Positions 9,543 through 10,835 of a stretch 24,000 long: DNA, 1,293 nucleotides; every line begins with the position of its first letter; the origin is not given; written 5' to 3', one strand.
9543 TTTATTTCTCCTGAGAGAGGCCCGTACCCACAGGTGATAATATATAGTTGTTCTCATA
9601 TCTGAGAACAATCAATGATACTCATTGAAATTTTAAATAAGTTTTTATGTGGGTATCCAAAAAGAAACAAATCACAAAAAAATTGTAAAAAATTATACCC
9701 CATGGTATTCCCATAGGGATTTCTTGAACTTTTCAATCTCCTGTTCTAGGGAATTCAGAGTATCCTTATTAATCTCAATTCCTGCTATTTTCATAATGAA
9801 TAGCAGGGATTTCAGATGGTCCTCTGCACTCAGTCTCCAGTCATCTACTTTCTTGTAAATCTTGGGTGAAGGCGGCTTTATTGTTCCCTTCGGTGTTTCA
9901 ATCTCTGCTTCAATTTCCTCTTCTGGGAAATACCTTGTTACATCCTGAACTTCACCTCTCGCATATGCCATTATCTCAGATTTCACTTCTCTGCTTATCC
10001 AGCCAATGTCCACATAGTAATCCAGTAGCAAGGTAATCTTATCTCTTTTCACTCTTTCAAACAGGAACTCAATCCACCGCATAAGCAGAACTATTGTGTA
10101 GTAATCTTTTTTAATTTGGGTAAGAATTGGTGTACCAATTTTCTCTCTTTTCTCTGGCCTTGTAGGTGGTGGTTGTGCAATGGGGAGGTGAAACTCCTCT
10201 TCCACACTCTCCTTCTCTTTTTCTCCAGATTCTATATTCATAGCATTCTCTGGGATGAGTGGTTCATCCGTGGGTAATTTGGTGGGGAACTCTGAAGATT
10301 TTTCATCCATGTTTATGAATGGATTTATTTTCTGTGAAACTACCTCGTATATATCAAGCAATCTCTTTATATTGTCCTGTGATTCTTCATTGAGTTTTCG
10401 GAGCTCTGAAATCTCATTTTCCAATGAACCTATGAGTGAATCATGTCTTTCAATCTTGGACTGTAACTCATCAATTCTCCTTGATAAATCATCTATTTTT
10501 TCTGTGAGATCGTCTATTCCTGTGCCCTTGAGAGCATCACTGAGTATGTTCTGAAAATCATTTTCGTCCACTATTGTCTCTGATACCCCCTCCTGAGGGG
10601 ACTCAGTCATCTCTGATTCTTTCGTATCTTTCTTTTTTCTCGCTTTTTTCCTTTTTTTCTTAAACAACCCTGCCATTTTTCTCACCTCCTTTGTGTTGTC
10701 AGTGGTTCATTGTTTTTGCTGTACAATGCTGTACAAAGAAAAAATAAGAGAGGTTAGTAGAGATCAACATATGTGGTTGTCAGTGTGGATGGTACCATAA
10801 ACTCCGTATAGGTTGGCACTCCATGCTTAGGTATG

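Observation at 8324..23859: Split, non-canonical archaellum locus with domain-expanded parts and an embedded regulator/surface-protein insert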

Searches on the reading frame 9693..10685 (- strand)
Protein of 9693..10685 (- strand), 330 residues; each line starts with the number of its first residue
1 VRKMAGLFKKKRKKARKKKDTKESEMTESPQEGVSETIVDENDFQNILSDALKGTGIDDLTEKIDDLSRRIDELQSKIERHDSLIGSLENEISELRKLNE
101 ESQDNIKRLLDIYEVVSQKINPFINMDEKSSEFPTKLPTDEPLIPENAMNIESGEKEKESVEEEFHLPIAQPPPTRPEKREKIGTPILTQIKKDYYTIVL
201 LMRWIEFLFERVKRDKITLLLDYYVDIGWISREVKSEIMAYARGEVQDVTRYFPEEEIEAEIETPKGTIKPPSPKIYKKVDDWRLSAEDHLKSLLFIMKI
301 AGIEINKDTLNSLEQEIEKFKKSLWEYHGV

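Call 4: search_protein_families(library=pfam, proteins=[window:9693-10685:-], max_evalue=0.01)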
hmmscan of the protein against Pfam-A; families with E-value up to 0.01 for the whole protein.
window:9693-10685:- (330 aa): 10 families
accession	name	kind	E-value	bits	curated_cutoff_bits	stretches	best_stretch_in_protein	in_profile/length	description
PF04659.18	Arch_fla_DE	-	3e-20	72.4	21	1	185-302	3-96/96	Archaeal flagella protein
PF05377.16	FlaC_arch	-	1.7e-17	64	27.8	1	70-124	1-55/55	Flagella accessory protein C (FlaC)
PF06160.17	EzrA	-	0.0027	16.5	39.6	1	66-120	98-152/557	Septation ring formation regulator, EzrA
PF06825.17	HSBP1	-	0.004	17.4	28.6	1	58-79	23-44/51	Heat shock factor binding protein 1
PF21918.1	cas_Cpf1_2nd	-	0.0045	17.4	27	1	10-129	82-192/225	CRISPR-associated endonuclease Cpf1 REC2 domain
PF19111.5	DUF5798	-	0.0054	17.4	27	0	58-100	18-60/89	Family of unknown function (DUF5798)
PF06005.17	ZapB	-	0.0064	17.4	31.5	0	57-111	13-67/71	Cell division protein ZapB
PF07889.17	DUF1664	-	0.0065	17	34.6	0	58-121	55-118/124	Protein of unknown function (DUF1664)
PF02895.20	H-kinase_dim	-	0.0078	17.1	23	0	33-78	17-65/68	Signal transducing histidine kinase, homodimeric domain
PF03564.21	DUF1759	-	0.0085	16.5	25.4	0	70-128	59-117/148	Protein of unknown function (DUF1759)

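Call 6: search_protein_families(library=ncbifam, proteins=[window:9693-10685:-], max_evalue=0.01)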
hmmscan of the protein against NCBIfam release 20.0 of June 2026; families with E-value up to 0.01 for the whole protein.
window:9693-10685:- (330 aa): 3 families
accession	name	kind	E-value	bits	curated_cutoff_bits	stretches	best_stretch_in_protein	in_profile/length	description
NF038218.1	IcmG_DotF_IVB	equivalog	0.0014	18.4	200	1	4-123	68-185/266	type IVB secretion system protein IcmG/DotF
NF047515.1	SpiroCoCo_C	equivalog_domain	0.0022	17.2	125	1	56-117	160-221/313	SpiroCoCo family coiled-coil protein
TIGR02168.1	SMC_prok_B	equivalog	0.0052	14.6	567.35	1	46-121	815-892/1181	chromosome segregation protein SMC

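Call 13: find_homologous_proteins(query=window:9693-10685:-)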
Query window:9693-10685:- (330 aa): 224 proteins with E <= 0.001 among 2088 candidates; the best 120 are listed.
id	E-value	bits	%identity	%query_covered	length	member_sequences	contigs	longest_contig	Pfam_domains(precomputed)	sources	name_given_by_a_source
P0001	4.2e-207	705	100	99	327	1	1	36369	PF05377.18,PF04659.19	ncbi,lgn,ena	-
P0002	5.3e-136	471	68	99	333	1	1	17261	PF05377.18,PF04659.19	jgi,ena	-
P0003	1.6e-135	470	67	99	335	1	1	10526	PF05377.18,PF04659.19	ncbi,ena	-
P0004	5.3e-135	468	69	99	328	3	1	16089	PF05377.18,PF04659.19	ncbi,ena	-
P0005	2.5e-134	466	66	99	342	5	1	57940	PF05377.18,PF04659.19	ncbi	-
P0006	3.1e-133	462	67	99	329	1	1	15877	PF05377.18,PF04659.19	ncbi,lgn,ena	-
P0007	7.6e-133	461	68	99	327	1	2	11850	PF05377.18,PF04659.19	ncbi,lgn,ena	-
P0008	2.7e-132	459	71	99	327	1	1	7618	PF05377.18,PF04659.19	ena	-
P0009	9.2e-132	457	68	99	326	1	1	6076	PF05377.18,PF04659.19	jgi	jgi:flagellar protein FlaD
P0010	1.2e-131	457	66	99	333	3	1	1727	PF05377.18,PF04659.19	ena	-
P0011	2.8e-131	456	69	99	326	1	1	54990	PF05377.18,PF04659.19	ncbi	-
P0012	3.0e-131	456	66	99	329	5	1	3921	PF05377.18,PF04659.19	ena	-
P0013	4.6e-131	455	66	99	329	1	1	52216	PF05377.18,PF04659.19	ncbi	-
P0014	8.4e-131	454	69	99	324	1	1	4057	PF05377.18,PF04659.19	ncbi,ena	-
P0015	2.5e-130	453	68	99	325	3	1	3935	PF05377.18,PF04659.19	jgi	-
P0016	3.5e-130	452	68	93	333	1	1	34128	PF05377.18,PF04659.19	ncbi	-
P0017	4.9e-130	452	67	99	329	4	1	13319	PF05377.18,PF04659.19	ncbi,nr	ncbi:MAG: flagella protein [Thermoplasmata archaeon]|nr:flagella protein [Thermoplasmata archaeon]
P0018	1.4e-129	450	67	92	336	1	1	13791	PF05377.18,PF04659.19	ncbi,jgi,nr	ncbi:MAG: flagella protein [Euryarchaeota archaeon]|nr:flagella protein [Euryarchaeota archaeon]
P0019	1.5e-129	450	66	99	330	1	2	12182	PF05377.18,PF04659.19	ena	-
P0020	3.7e-129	449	69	99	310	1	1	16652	PF05377.18,PF04659.19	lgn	-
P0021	4.5e-129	448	66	99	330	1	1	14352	PF05377.18,PF04659.19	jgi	-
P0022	5.4e-129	448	65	90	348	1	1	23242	PF05377.18,PF04659.19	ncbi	-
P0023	7.9e-128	444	67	99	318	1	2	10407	PF05377.18,PF04659.19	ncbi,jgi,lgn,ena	-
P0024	1.9e-127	443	67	92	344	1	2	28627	PF05377.18,PF04659.19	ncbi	-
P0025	4.2e-127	442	68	93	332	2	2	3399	PF05377.18,PF04659.19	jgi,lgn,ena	-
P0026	6.1e-127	441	67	93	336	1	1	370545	PF05377.18,PF04659.19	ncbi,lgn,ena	-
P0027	6.5e-127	441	63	99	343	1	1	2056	PF05377.18,PF04659.19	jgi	jgi:flagellar protein FlaD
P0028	4.2e-126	439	65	99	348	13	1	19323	PF05377.18,PF04659.19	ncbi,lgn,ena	-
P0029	5.3e-126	438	64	99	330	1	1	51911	PF05377.18,PF04659.19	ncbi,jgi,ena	-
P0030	7.2e-126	438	65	93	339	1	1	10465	PF05377.18,PF04659.19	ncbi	-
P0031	2.2e-125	436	66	90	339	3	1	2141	PF05377.18,PF04659.19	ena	-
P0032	8.8e-125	434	66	90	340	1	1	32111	PF05377.18,PF04659.19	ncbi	-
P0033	9.5e-125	434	65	99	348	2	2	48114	PF05377.18,PF04659.19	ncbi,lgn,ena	-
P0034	4.5e-123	429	64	91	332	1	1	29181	PF05377.18,PF04659.19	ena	-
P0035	8.8e-121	421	63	93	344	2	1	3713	PF05377.18,PF04659.19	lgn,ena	-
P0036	3.8e-120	419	63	93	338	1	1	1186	PF05377.18,PF04659.19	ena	-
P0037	5.4e-69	251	40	99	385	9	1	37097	PF05377.18,PF04659.19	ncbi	-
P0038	4.4e-67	245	63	44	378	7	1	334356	PF05377.18,PF04659.19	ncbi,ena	-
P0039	1.0e-66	244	42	99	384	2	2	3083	PF05377.18,PF04659.19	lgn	-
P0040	1.5e-66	243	45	81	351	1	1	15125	PF05377.18,PF04659.19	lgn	-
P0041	1.8e-66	243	40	99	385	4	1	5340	PF05377.18,PF04659.19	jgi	-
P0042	1.9e-66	243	35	99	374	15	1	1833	PF05377.18,PF04659.19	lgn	-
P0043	2.6e-66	242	41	100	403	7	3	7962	PF05377.18,PF04659.19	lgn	-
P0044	4.0e-66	242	42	88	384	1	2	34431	PF05377.18,PF04659.19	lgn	-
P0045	6.0e-66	241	41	99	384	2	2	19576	PF05377.18,PF04659.19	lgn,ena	-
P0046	1.1e-65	240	42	99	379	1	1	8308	PF05377.18,PF04659.19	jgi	jgi:flagellar protein FlaD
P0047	1.4e-65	240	41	99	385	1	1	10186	PF05377.18,PF04659.19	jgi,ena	-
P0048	2.6e-65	239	63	44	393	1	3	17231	PF05377.18,PF04659.19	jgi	jgi:flagellar protein FlaD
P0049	3.5e-65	239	40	85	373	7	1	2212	PF05377.18,PF04659.19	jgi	-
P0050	3.9e-65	238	44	84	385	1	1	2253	PF05377.18,PF04659.19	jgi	-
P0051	5.8e-65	238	39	99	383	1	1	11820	PF05377.18,PF04659.19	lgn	-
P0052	2.7e-64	236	61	44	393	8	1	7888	PF05377.18,PF04659.19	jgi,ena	-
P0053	3.3e-64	235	38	83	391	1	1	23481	PF05377.18,PF04659.19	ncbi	-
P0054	3.4e-64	235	63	49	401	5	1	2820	PF05377.18,PF04659.19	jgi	-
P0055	6.0e-64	234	43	84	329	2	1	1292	PF05377.18,PF04659.19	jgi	jgi:flagellar protein FlaD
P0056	8.6e-64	234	38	99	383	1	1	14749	PF05377.18,PF04659.19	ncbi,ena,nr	ncbi:TPA: flagella protein [Thermoplasmata archaeon]|nr:flagella protein [Thermoplasmata archaeon]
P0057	1.4e-63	233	42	81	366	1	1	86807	PF05377.18,PF04659.19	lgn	-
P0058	4.8e-63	231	64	44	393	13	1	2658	PF05377.18,PF04659.19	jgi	jgi:flagellar protein FlaD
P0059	5.3e-63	231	64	47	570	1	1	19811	PF05377.18,PF04659.19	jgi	-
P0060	1.9e-62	230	48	83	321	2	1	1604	PF05377.18,PF04659.19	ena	-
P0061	6.4e-62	228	40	99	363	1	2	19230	PF05377.18,PF04659.19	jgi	-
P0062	7.7e-62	228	40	99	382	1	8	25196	PF05377.18,PF04659.19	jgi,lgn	jgi:flagellar protein FlaD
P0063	2.8e-61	226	39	99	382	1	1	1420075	PF05377.18,PF04659.19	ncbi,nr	ncbi:MAG: hypothetical protein JSV94_01010 [Methanobacteriota archaeon]|nr:MAG: hypothetical protein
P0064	3.2e-61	226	40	99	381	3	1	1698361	PF05377.18,PF04659.19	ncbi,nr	ncbi:MAG: flagella protein [Methanobacteriota archaeon]|nr:MAG: flagella protein [Euryarchaeota arch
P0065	5.0e-61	225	41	92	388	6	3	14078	PF05377.18,PF04659.19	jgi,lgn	jgi:flagellar protein FlaD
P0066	6.9e-61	224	37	99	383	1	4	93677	PF05377.18,PF04659.19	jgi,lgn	jgi:flagellar protein FlaD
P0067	1.5e-60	223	39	99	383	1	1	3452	PF05377.18,PF04659.19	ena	-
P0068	4.4e-60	222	46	82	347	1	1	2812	PF05377.18,PF04659.19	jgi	jgi:flagellar protein FlaD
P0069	1.0e-59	221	40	91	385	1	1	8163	PF05377.18,PF04659.19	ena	-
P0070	1.3e-59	220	39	81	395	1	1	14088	PF05377.18,PF04659.19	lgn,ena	-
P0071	1.4e-59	220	46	83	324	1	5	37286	PF05377.18,PF04659.19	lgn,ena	-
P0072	1.5e-59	220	39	99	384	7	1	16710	PF05377.18,PF04659.19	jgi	jgi:flagellar protein FlaD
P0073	3.1e-59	219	46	77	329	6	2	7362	PF05377.18,PF04659.19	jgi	-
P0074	7.3e-59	218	38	99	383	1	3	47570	PF05377.18,PF04659.19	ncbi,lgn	-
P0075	1.8e-58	216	37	99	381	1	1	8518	PF05377.18,PF04659.19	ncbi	-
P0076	3.0e-58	216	63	44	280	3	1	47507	PF05377.18,PF04659.19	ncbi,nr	ncbi:MAG: hypothetical protein IH630_05015 [Thermoplasmata archaeon]|nr:hypothetical protein [Thermo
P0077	2.0e-57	213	44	83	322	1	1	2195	PF05377.18,PF04659.19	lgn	-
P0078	2.8e-57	213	43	77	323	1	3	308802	PF05377.18,PF04659.19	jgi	jgi:flagellar protein FlaD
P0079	5.5e-57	212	44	77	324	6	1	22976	PF05377.18,PF04659.19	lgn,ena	-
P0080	1.4e-56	210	36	100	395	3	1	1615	PF05377.18,PF04659.19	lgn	-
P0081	3.2e-56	209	41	99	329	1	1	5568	PF05377.18,PF04659.19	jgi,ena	-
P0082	4.0e-56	209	56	51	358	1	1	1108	PF05377.18,PF04659.19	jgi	jgi:flagellar protein FlaD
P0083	1.3e-55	207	61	46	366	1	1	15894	PF05377.18,PF04659.19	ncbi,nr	ncbi:MAG: flagella protein [Thermoplasmata archaeon]|nr:flagella protein [Thermoplasmata archaeon]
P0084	2.1e-55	206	52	64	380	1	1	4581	PF04659.19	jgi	jgi:archaellum component FlaD/FlaE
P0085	2.4e-55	206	41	95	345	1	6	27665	PF05377.18,PF04659.19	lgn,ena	-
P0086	2.4e-54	203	61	45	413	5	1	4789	PF05377.18,PF04659.19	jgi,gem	-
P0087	4.2e-54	202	61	48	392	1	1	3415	PF04659.19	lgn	-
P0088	5.0e-54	202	55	52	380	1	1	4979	PF04659.19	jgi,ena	-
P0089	7.1e-54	201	54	58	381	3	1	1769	PF04659.19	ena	-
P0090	1.0e-53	201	63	46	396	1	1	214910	PF04659.19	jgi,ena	-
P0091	2.0e-53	200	59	48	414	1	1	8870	PF05377.18,PF04659.19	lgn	-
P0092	2.5e-53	200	67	45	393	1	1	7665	PF04659.19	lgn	-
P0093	6.3e-53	198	67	44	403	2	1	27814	PF04659.19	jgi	-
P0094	6.3e-53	198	48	65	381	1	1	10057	PF04659.19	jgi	jgi:flagellar protein FlaD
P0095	6.5e-53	198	52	58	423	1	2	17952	PF05377.18,PF04659.19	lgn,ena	-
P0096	7.7e-53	198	56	50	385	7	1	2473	PF04659.19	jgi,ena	-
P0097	3.1e-52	196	63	44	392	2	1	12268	PF05377.18,PF04659.19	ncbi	ncbi:MAG: FlaD/FlaE family flagellar protein [Thermoplasmata archaeon]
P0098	3.1e-52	196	35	98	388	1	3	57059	PF05377.18,PF04659.19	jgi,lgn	jgi:flagellar protein FlaD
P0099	3.2e-52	196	61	52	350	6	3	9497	PF04659.19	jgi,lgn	-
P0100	3.6e-52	196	39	99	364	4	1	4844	PF05377.18,PF04659.19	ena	-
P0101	4.1e-52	196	61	45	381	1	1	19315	PF04659.19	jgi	jgi:archaellum component FlaD/FlaE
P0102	5.2e-52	195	38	83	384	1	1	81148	PF04659.19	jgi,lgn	jgi:flagellar protein FlaD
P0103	5.5e-52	195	52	58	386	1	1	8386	PF04659.19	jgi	-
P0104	5.6e-52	195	51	62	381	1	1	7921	PF04659.19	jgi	jgi:archaellum component FlaD/FlaE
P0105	6.7e-52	195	60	50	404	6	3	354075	PF05377.18,PF04659.19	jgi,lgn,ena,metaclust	metaclust:\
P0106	8.8e-52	195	54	58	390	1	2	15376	PF04659.19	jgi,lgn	jgi:flagellar protein FlaD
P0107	1.2e-51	194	51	58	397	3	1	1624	PF04659.19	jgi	-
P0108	1.2e-51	194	47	65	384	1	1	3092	PF04659.19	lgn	-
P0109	2.1e-51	193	61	44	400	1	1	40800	PF05377.18,PF04659.19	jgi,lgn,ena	-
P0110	2.3e-51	193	54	52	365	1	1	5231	PF04659.19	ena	-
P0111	3.5e-51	193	39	83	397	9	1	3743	PF04659.19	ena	-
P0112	3.5e-51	193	61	49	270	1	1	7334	PF04659.19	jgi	-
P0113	3.7e-51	192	50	64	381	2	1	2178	PF04659.19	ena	-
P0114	5.9e-51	192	47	65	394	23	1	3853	PF04659.19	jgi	-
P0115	1.1e-50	191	54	52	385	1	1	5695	PF04659.19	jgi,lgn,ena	jgi:flagellar protein FlaD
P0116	1.2e-50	191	35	100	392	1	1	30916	PF04659.19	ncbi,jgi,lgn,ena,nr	ncbi:MAG: hypothetical protein OEV21_05470 [Thermoplasmata archaeon]|nr:hypothetical protein [Thermo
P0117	1.5e-50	190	55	52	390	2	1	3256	PF04659.19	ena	-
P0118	8.4e-50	188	60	49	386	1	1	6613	PF05377.18,PF04659.19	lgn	-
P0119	1.1e-49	188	63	44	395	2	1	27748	PF05377.18,PF04659.19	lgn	-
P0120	2.1e-49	187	56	44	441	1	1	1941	PF05377.18,PF04659.19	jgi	-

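Call 14: find_encoding_contigs(protein=P0026, flank=10000, max_places=2)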
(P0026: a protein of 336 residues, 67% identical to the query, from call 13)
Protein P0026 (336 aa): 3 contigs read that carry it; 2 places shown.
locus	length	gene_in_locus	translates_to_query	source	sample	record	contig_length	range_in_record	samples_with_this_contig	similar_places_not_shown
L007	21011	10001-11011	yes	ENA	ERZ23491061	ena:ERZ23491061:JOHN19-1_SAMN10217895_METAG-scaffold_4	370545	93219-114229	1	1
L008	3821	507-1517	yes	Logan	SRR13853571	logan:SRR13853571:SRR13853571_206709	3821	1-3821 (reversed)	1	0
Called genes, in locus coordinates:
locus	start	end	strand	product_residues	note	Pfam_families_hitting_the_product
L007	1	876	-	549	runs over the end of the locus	PF17391:Urocanase_N, PF01175:Urocanase, PF17392:Urocanase_C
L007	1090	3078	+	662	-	PF18884:TSP3_bac (faint)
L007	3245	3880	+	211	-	PF01269:Fibrillarin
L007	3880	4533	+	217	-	PF06695:Sm_multidrug_ex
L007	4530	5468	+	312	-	PF01073:3Beta_HSD, PF01370:Epimerase, PF02719:Polysacc_synt_2, PF04321:RmlD_sub_bind, PF05368:NmrA (weak), PF07993:NAD_binding_4, PF13460:NAD_binding_10, PF16363:GDP_Man_Dehyd, +1 more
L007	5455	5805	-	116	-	PF12840:HTH_20 (weak)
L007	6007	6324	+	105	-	-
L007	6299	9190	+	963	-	PF07705:CARDB (faint), PF11614:FixG_C (faint), PF14874:PapD-like (faint), PF16116:DUF4832 (faint)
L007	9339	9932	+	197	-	PF01917:Flagellin_arch-type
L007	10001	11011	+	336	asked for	PF05377:FlaC_arch, PF04659:Arch_fla_DE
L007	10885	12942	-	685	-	-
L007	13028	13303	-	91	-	PF14947:HTH_45, PF14277:DUF4364 (weak)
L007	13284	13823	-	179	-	-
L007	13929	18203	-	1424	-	PF04513:Baculo_PEP_C (faint), PF06810:Phage_scaffold (faint), PF07889:DUF1664 (faint), PF05335:DUF745 (faint), PF05377:FlaC_arch (faint), PF05531:NPV_P10 (faint), PF06009: (faint), PF23991:DUF7310 (faint), +1 more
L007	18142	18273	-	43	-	-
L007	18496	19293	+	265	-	PF00535:Glycos_transf_2, PF10111:Glyco_tranf_2_2, PF13641:Glyco_tranf_2_3, PF13632:Glyco_trans_2_3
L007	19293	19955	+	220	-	PF00535:Glycos_transf_2, PF13641:Glyco_tranf_2_3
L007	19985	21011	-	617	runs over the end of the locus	PF05048:NosD, PF13229:Beta_helix, PF05048:NosD, PF13229:Beta_helix, PF05048:NosD, PF13229:Beta_helix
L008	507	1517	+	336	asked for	PF05377:FlaC_arch, PF04659:Arch_fla_DE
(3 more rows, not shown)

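Call 15: find_encoding_contigs(protein=P0005, flank=10000, max_places=2)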
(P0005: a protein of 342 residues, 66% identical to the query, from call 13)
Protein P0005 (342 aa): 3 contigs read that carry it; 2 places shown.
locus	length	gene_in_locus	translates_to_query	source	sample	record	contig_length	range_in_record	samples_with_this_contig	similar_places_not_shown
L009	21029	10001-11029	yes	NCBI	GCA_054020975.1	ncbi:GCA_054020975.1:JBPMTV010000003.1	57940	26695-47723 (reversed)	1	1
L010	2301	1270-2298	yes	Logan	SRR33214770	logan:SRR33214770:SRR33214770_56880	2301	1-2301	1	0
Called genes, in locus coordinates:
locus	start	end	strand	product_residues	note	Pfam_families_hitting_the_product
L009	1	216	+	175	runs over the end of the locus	-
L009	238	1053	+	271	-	PF00924:MS_channel_2nd, PF21082:MS_channel_3rd (weak)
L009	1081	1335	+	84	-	PF03819:MazG (weak)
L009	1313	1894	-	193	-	-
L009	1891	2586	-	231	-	PF00154:RecA_N (weak), PF06745:ATPase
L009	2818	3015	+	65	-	-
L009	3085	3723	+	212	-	PF01269:Fibrillarin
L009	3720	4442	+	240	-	PF06695:Sm_multidrug_ex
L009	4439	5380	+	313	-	PF00106:adh_short (weak), PF01073:3Beta_HSD, PF01370:Epimerase, PF02719:Polysacc_synt_2, PF04321:RmlD_sub_bind, PF13460:NAD_binding_10, PF16363:GDP_Man_Dehyd, PF07993:NAD_binding_4, +1 more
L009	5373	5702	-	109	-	PF12840:HTH_20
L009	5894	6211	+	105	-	PF01978:TrmB (faint)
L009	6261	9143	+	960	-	-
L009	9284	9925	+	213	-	PF01917:Flagellin_arch-type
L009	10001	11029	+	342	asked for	PF05377:FlaC_arch, PF04659:Arch_fla_DE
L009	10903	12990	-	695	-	-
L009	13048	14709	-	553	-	PF07837:FTCD_N, PF02971:FTCD, PF04961:FTCD_C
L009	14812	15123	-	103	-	PF00736:EF1_GNE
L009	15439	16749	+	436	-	PF01966:HD, PF19276:HD_assoc_2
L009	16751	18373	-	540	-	PF00118:Cpn60_TCP1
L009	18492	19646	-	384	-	PF07690:MFS_1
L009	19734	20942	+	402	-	PF04389:Peptidase_M28 (weak), PF01546:Peptidase_M20, PF07687:M20_dimer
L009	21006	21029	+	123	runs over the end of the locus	PF01325:Fe_dep_repress, PF01047:MarR (weak), PF09339:HTH_IclR (faint), PF13545:HTH_Crp_2 (faint), PF02742:Fe_dep_repr_C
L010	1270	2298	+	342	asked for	PF05377:FlaC_arch, PF04659:Arch_fla_DE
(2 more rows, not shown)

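Call 17: find_encoding_contigs(protein=P0001, flank=10000, max_places=3)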
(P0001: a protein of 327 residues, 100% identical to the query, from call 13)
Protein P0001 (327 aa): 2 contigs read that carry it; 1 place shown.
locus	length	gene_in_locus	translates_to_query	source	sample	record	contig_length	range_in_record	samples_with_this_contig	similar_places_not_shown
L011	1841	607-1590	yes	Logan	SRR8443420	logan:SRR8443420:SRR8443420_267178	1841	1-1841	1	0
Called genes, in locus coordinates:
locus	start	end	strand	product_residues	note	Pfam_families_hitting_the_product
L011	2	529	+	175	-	?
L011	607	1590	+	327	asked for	PF05377:FlaC_arch, PF04659:Arch_fla_DE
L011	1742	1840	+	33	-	?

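Call 55: find_encoding_contigs(protein=P0011, flank=10000, max_places=1)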
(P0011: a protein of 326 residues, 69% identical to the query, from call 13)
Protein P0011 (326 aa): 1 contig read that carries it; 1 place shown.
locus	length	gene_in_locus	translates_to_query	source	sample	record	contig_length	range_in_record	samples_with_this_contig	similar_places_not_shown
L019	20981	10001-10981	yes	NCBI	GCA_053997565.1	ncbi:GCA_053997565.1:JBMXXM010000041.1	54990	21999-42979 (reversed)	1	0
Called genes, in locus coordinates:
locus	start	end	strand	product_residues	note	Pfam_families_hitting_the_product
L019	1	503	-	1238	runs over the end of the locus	PF03415:Peptidase_C11, PF09136:Glucodextran_B (faint), PF17957:Big_7, PF19077:Big_13 (faint), PF07705:CARDB, PF00041:fn3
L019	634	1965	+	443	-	-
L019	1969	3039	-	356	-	PF22020:RlmL_1st, PF02926:THUMP, PF01555:N6_N4_Mtase (faint), PF01170:UPF0020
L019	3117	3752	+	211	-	PF01269:Fibrillarin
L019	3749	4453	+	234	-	PF06695:Sm_multidrug_ex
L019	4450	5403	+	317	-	PF00106:adh_short (weak), PF01073:3Beta_HSD, PF01370:Epimerase, PF02719:Polysacc_synt_2, PF04321:RmlD_sub_bind, PF07993:NAD_binding_4, PF13460:NAD_binding_10, PF16363:GDP_Man_Dehyd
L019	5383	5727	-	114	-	PF12840:HTH_20 (weak), PF01978:TrmB (faint)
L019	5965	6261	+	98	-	PF01978:TrmB (faint)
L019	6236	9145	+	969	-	-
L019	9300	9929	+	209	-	PF01917:Flagellin_arch-type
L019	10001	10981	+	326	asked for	PF05377:FlaC_arch, PF04659:Arch_fla_DE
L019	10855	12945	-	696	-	-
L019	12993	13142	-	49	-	-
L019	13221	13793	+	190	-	-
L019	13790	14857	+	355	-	PF04473:DUF553 (faint), PF13248:Zn_ribbon_3 (weak)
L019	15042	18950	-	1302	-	PF00112:Peptidase_C1, PF07495:Y_Y_Y (faint), PF00041:fn3 (faint), PF05048:NosD, PF06832:BiPBP_C (faint), PF17957:Big_7, PF09136:Glucodextran_B (weak), PF17957:Big_7, +5 more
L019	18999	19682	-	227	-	PF01048:PNP_UDP_1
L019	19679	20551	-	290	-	PF02649:GCHY-1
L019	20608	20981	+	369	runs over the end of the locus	PF00675:Peptidase_M16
